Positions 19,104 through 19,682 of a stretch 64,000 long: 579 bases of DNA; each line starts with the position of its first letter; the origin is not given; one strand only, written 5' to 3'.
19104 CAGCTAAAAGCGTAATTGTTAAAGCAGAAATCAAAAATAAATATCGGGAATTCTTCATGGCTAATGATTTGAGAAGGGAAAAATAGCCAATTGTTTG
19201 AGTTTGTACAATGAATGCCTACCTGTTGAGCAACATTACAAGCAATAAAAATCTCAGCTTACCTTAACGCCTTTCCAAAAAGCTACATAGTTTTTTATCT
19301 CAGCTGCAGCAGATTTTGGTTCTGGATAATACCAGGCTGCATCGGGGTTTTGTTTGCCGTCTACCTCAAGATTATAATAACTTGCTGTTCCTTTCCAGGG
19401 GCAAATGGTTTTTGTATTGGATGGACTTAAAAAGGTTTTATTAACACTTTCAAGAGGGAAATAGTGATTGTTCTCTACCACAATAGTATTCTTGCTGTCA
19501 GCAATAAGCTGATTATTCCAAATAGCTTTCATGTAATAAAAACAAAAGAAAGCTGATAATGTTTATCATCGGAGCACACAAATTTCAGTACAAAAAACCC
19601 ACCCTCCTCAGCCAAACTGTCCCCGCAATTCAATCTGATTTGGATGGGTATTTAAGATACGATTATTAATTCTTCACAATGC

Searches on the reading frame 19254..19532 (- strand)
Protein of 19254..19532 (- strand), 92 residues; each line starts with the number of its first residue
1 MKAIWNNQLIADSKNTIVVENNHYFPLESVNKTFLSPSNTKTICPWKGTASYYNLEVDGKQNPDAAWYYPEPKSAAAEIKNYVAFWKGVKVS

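Call 5: search_protein_families(library=pfam, proteins=[window:19254-19532:-], max_evalue=1)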
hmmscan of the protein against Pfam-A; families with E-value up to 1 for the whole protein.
window:19254-19532:- (92 aa): 2 families
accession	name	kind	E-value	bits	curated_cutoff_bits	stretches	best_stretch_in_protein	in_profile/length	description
PF04248.19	NTP_transf_9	-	7.3e-35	119.1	22.1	1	1-87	1-92/93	Domain of unknown function (DUF427)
PF06477.18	DUF1091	-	0.011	16.5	25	1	25-63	34-73/83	Protein of unknown function (DUF1091)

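Call 6: search_protein_families(library=ncbifam, proteins=[window:19254-19532:-], max_evalue=1)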
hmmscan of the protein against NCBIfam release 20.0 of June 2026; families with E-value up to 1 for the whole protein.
window:19254-19532:- (92 aa): 0 families
